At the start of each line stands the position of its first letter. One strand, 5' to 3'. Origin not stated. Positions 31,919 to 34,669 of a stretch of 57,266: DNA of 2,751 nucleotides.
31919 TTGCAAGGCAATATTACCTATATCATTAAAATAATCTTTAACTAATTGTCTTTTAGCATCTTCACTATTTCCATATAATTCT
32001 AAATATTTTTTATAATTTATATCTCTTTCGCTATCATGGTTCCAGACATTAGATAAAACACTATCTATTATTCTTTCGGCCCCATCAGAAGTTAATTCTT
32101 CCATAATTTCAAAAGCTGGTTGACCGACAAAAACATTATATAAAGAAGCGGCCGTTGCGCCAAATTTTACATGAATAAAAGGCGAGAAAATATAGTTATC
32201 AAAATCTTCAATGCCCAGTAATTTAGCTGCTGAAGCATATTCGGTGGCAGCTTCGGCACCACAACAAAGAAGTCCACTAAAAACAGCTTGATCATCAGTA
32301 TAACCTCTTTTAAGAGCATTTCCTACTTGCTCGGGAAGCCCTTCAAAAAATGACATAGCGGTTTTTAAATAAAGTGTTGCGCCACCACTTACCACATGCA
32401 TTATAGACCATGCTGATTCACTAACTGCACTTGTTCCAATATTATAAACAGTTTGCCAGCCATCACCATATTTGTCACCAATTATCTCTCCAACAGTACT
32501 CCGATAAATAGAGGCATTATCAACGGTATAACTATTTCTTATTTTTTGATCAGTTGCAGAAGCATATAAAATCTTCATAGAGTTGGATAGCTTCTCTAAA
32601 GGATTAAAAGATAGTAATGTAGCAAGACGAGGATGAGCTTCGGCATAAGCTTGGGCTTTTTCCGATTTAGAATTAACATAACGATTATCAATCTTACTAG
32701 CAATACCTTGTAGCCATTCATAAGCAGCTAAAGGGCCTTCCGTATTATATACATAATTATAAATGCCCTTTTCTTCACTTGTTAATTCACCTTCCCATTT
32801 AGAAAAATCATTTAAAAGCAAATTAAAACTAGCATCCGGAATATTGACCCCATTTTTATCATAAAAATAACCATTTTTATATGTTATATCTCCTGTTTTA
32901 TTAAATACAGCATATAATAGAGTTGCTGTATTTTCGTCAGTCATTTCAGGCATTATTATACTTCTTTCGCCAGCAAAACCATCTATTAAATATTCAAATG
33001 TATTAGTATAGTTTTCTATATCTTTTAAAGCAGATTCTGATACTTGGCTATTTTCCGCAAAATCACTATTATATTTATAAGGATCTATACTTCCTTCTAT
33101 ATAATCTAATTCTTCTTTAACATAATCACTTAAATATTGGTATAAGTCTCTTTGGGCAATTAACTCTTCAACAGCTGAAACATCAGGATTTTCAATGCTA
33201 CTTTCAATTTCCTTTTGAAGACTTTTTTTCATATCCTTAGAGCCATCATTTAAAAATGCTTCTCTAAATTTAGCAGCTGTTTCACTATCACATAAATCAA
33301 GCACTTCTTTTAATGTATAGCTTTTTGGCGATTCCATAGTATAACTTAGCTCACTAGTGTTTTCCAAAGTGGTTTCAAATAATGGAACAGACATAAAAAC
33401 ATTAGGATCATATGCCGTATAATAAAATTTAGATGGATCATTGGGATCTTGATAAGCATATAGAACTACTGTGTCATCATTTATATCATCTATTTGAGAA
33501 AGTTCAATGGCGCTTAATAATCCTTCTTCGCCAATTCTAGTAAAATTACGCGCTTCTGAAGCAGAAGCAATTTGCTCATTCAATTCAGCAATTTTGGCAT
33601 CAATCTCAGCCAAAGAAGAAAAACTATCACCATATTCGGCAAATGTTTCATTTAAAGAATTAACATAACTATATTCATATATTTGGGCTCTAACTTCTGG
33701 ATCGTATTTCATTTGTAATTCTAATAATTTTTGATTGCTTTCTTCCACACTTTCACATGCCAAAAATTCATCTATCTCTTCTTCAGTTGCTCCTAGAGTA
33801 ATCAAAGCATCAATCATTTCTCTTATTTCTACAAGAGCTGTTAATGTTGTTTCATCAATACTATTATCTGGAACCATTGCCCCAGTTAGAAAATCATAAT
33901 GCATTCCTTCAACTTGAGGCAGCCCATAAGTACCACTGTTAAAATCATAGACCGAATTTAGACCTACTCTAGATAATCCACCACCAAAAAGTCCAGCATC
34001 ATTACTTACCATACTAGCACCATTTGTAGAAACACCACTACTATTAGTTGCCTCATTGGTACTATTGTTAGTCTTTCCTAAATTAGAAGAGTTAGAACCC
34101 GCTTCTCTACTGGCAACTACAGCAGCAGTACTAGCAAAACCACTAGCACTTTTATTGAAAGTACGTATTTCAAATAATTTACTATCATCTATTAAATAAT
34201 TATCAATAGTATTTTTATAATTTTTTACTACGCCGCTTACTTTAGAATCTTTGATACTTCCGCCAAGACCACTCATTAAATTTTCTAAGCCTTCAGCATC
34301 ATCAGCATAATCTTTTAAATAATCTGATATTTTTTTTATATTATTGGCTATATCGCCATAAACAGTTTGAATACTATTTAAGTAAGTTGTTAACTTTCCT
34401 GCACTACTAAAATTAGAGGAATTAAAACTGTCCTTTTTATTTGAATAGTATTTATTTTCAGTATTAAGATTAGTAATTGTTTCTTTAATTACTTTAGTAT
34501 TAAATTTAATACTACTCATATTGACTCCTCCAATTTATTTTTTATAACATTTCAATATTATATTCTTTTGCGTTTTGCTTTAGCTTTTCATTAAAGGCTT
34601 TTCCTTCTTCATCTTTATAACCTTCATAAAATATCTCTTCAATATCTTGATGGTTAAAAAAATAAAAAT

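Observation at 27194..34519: Giant 2441-aa effector combining a zincin HExxH motif, two sets of internal tandem repeats and a papain-like C-terminal domain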

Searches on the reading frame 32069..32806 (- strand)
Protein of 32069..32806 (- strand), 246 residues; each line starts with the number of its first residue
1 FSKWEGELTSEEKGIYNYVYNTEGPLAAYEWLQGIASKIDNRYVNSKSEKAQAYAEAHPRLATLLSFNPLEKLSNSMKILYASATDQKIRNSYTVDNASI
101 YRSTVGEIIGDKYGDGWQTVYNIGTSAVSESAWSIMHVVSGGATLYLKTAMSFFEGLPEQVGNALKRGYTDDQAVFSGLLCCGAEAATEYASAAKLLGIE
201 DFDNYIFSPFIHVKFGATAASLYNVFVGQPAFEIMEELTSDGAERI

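Call 101: find_related_loci(query=A8, collection=viral_contigs, flank=8000)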
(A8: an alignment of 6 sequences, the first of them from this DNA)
Query A8 (246 aa) in viral_contigs; peptide patterns used: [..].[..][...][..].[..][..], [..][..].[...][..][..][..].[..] (x = any residue, [..] = any of these).
350 stretches matched a pattern; 11 encode a relative of the query (tblastn E <= 1e-3); 11 distinct loci.
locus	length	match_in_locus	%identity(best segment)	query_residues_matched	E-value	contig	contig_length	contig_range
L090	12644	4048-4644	26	8-210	4e-14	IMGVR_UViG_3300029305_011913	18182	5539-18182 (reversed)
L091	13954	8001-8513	30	8-179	8e-10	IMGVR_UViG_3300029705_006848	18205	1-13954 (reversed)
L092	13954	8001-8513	30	8-179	8e-10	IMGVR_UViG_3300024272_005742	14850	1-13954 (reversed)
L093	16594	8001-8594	27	8-189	1e-7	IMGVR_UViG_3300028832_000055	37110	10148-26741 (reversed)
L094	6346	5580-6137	26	7-189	2e-7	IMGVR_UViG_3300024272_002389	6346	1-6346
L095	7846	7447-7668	32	7-78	4e-7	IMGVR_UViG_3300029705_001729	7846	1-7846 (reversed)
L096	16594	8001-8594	27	7-197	8e-7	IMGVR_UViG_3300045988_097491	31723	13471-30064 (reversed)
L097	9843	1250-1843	27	7-197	9e-7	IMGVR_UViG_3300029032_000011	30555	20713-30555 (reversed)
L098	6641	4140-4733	29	7-197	1e-6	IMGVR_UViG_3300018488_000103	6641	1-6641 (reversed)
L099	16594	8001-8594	27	7-197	1e-6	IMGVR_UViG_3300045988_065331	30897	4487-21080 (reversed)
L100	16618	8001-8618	26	8-199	3e-5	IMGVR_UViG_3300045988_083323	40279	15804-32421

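Call 104: search_solved_structures(query=L100:4684-6696:+, max_evalue=0.01)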
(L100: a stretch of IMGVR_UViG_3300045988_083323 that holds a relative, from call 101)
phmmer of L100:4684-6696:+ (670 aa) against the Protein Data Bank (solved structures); distinct sequences matched with E-value up to 0.01: 2.
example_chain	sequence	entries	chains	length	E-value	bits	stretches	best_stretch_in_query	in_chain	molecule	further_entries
6tje_A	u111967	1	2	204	0.00098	21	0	489-527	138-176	Cake5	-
6tjd_A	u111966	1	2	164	0.0095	17.8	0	489-527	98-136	Cake4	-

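Call 105: search_solved_structures(query=L100:657-2315:+, max_evalue=0.01)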
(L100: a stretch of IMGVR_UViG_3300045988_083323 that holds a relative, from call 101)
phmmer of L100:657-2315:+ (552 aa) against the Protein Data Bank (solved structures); distinct sequences matched with E-value up to 0.01: 0.

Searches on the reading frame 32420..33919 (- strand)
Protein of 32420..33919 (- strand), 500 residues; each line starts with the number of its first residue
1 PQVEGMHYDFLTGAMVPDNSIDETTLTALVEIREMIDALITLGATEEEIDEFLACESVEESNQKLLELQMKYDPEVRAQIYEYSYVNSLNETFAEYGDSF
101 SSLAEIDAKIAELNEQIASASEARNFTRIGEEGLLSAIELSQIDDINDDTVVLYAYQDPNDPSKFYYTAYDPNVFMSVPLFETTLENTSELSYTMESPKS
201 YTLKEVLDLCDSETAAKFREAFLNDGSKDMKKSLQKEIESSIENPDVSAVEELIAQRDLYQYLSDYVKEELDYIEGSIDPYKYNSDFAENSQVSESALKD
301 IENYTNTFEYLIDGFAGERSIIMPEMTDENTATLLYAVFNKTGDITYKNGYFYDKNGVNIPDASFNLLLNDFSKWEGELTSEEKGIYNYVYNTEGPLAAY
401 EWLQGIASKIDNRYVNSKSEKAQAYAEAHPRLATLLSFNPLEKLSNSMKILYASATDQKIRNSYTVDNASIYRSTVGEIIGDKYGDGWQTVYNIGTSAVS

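Call 7: search_protein_families(library=pfam, proteins=[window:32420-33919:-], max_evalue=10)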
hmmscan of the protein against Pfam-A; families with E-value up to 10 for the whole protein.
window:32420-33919:- (500 aa): 1 family
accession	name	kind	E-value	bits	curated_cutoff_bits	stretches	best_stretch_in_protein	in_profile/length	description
PF03449.20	GreA_GreB_N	-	0.23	12.1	24.5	1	56-120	6-69/71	Transcription elongation factor, N-terminal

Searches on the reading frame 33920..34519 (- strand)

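Call 7: search_protein_families(library=pfam, proteins=[window:33920-34519:-], max_evalue=10)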
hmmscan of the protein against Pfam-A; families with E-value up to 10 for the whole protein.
window:33920-34519:- (200 aa): 5 families
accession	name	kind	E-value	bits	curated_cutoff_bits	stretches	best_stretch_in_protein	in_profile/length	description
PF03836.20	RasGAP_C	-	0.0014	19.2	26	1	39-112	17-87/137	RasGAP C-terminus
PF05010.19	TACC_C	-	0.1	12.7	29.9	1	12-83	49-120/201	Transforming acidic coiled-coil-containing protein (TACC), C-terminal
PF22140.1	VipD-like_C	-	0.2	12.4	27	0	70-120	30-79/137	VipD-like, C-terminal domain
PF05911.16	FPP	-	0.21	10.2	40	1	8-173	502-669/871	Filament-like plant protein, long coiled-coil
PF07655.18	Secretin_N_2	-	6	7.9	23.4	1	114-173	2-60/91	Secretin N-terminal domain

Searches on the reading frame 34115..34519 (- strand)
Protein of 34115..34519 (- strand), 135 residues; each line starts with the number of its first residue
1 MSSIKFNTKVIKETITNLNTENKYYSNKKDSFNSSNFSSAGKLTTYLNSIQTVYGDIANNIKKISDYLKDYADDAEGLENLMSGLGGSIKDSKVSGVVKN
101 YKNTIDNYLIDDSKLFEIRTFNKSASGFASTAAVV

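Call 72: search_solved_structures(query=A5, max_evalue=10, show_alignments=3)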
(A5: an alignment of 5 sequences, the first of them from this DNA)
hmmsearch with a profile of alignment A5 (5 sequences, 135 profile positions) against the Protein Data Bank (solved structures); distinct sequences matched with E-value up to 10: 23.
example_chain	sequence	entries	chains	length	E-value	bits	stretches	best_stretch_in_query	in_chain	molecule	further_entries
8qad_A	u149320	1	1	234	0.012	18.8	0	37-69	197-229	sc-apCC-6-LLIA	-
6kos_A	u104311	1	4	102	0.024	17.8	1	9-81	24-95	SUWA (Super WA20)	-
2q12_A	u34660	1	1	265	0.029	17.5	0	6-76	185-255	DCC-interacting protein 13 alpha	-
2z0n_A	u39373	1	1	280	0.035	17.2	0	6-76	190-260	DCC-interacting protein 13-alpha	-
4zry_B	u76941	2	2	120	0.057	16.6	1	9-73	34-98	Keratin, type II cytoskeletal 1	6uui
2jua_A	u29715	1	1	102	0.061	16.5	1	43-90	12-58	de novo protein S836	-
6ezv_X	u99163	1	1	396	0.082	16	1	10-70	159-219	Non-hemolytic enterotoxin lytic component L1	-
5c5b_A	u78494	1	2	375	0.097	15.8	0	6-76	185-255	DCC-interacting protein 13-alpha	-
2q13_A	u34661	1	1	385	0.1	15.7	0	6-76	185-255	DCC-interacting protein 13 alpha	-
2z0o_A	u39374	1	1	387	0.11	15.6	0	6-76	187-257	DCC-interacting protein 13-alpha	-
2elb_A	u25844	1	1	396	0.12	15.5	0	6-76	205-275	Adapter protein containing PH domain, PTB domain and leucine zipper motif 1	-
2ld3_A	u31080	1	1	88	0.17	15.1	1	17-85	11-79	Myosin VI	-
6lxt_A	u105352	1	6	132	0.17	15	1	16-105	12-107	Spike protein S2, Spike protein S2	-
7cot_A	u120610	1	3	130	0.2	14.8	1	16-105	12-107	Spike glycoprotein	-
7p3r_A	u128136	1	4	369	0.27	14.4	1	10-70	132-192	MakA tetramer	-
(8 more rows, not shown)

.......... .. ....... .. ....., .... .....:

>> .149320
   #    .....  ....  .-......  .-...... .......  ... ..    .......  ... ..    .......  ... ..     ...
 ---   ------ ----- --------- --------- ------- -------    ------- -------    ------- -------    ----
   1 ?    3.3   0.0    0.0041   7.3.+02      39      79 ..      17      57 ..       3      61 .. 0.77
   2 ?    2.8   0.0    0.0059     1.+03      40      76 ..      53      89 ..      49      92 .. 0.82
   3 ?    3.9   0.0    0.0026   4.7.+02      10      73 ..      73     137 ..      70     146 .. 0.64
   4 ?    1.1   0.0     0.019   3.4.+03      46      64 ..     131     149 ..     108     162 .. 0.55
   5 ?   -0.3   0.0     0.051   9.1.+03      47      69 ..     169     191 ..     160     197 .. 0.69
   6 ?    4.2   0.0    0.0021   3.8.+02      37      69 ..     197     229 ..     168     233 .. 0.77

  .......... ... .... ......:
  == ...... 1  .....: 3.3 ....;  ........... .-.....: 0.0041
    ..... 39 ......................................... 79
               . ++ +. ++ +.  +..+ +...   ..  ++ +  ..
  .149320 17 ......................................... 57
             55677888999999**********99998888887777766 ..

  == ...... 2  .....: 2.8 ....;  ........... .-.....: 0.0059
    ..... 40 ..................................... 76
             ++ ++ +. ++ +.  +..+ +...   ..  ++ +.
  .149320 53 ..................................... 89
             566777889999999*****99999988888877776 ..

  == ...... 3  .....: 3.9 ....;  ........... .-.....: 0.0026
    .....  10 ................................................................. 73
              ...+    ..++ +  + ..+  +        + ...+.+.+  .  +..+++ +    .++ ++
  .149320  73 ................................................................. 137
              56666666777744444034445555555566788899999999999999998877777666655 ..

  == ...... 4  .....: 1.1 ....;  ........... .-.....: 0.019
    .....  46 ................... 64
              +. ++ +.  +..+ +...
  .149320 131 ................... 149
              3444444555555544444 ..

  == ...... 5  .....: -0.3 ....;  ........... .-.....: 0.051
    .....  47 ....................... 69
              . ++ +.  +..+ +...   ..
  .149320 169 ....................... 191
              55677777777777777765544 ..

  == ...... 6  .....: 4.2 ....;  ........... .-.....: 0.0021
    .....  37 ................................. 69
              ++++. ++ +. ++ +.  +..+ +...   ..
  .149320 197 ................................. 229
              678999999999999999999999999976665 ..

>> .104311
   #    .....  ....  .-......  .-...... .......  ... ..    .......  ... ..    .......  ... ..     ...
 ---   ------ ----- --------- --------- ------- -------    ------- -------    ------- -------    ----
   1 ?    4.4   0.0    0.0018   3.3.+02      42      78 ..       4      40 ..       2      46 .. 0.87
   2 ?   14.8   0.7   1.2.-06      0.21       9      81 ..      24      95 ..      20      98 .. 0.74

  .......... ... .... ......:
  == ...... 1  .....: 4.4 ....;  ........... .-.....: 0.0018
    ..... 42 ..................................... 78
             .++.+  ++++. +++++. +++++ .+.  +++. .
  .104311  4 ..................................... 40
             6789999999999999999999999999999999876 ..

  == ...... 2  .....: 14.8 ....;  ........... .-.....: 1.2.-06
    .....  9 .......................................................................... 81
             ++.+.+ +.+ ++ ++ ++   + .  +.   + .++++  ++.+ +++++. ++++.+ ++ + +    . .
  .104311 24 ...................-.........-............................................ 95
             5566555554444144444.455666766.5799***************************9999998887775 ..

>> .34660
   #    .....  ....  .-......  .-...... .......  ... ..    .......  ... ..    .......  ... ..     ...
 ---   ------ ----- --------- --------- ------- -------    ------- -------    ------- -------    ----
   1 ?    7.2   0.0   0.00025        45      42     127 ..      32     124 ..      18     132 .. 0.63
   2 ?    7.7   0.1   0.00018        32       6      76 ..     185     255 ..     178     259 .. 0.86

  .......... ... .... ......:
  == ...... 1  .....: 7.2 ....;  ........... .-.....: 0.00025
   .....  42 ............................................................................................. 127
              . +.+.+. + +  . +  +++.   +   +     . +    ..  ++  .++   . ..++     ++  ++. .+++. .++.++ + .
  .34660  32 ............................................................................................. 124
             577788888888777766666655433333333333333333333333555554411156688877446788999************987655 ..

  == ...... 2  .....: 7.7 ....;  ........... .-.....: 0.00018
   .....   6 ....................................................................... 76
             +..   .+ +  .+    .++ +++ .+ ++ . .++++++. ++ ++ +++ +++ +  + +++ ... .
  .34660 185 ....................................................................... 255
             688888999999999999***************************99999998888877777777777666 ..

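Call 73: search_protein_families(library=pfam, alignment_id=A5, max_evalue=10)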
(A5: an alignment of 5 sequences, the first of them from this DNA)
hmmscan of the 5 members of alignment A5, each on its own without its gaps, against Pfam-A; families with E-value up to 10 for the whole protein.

A. member 1, seq(135 aa): 4 families
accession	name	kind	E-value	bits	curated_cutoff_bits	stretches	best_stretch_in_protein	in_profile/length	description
PF03836.20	RasGAP_C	-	0.00098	19.7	26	2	39-110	17-85/137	RasGAP C-terminus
PF05010.19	TACC_C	-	0.031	14.4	29.9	1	12-84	49-121/201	Transforming acidic coiled-coil-containing protein (TACC), C-terminal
PF22140.1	VipD-like_C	-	0.051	14.4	27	1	70-120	30-79/137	VipD-like, C-terminal domain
PF23100.1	DUF2096_N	-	0.25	12.2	26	1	11-73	23-84/96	DUF2096 N-terminal four-helical bundle domain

B. families by the number of members that match (of 5 scanned): 21 families
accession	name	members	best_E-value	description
PF23100.1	DUF2096_N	2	0.071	DUF2096 N-terminal four-helical bundle domain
PF03836.20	RasGAP_C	1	0.00098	RasGAP C-terminus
PF05335.18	DUF745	1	0.0044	Protein of unknown function (DUF745)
PF05043.19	Mga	1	0.0063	Mga helix-turn-helix domain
PF18674.7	TarS_C1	1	0.0065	TarS beta-glycosyltransferase C-terminal domain 1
PF07267.16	Nucleo_P87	1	0.0079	Nucleopolyhedrovirus capsid protein P87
PF04513.17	Baculo_PEP_C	1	0.01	Baculovirus polyhedron envelope protein, PEP, C terminus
PF20675.2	MPH2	1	0.011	Maintenance of Photosystem II under High light 2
PF04108.17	ATG17_like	1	0.015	Autophagy protein ATG17-like domain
PF05010.19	TACC_C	1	0.031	Transforming acidic coiled-coil-containing protein (TACC), C-terminal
PF15656.11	Tox-HDC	1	0.032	Toxin with a H, D/N and C signature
PF03961.19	FapA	1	0.046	Flagellar Assembly Protein A beta solenoid domain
PF01196.24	Ribosomal_L17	1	0.05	Ribosomal protein L17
PF22140.1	VipD-like_C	1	0.051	VipD-like, C-terminal domain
PF17749.6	MIP-T3_C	1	0.068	Microtubule-binding protein MIP-T3 C-terminal region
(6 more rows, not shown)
